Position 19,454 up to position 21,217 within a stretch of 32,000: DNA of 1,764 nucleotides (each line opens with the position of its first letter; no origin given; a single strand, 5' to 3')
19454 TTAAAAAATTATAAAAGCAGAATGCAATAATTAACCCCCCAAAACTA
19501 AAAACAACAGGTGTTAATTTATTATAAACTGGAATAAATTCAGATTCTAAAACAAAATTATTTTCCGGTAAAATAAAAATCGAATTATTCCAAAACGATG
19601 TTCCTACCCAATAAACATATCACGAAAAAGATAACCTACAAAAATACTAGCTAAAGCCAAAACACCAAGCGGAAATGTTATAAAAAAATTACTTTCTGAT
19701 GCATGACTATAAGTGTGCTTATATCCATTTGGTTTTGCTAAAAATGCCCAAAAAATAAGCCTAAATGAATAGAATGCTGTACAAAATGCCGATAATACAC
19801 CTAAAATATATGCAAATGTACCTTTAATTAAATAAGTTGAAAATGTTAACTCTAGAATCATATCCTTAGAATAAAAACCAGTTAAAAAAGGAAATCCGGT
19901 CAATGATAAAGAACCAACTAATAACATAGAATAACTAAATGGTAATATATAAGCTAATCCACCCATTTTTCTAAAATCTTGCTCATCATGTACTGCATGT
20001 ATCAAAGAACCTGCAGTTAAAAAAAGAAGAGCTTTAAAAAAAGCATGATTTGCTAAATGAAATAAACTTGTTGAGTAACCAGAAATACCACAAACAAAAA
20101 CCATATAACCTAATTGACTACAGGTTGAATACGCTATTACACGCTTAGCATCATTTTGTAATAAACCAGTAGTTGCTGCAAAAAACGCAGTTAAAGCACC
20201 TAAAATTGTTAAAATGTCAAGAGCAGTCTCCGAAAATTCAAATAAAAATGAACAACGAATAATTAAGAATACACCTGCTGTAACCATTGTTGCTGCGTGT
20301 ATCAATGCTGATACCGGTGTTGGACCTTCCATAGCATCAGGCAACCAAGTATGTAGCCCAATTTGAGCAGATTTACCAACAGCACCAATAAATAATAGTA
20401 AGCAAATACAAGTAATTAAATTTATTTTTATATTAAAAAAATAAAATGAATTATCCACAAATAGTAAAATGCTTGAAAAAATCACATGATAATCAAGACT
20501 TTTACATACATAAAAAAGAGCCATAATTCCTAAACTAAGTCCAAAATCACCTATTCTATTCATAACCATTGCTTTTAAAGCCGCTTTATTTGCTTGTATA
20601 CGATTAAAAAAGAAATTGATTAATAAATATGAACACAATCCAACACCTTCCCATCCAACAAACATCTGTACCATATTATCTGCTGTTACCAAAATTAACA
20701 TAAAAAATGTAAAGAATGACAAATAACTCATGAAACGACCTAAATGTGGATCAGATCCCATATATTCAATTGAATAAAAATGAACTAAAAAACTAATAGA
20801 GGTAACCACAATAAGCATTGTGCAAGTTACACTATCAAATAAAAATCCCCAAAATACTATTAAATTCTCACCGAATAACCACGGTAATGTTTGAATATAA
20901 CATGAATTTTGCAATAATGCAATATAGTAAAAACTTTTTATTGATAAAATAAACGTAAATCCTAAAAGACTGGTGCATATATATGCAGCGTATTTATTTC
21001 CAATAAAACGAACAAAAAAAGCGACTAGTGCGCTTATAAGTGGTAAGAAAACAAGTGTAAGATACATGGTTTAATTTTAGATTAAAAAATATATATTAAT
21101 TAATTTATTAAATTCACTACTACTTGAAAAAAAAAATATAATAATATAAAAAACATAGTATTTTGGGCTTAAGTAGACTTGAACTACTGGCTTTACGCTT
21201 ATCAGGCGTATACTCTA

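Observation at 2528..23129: About 50 'one base short' sites break conserved genes; every one needs +1 nt and none needs -1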

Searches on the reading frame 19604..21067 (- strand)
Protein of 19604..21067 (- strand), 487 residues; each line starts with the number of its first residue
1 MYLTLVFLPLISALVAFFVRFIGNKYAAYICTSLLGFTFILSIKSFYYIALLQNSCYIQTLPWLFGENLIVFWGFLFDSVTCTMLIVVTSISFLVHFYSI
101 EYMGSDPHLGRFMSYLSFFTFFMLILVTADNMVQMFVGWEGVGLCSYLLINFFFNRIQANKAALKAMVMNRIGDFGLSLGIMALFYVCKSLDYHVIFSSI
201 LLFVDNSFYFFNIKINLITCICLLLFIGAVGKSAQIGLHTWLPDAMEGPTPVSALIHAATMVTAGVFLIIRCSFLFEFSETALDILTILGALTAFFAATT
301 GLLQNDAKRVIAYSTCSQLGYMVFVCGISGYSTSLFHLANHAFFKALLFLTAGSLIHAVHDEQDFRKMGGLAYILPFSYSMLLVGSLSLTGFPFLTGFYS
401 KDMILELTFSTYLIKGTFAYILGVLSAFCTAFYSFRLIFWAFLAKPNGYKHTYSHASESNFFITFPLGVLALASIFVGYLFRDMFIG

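Call 24: find_encoding_contigs(protein=window:19604-21067:-, flank=10000, max_places=10)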
Protein window:19604-21067:- (487 aa): no gene with exactly this product is on record in the collection.
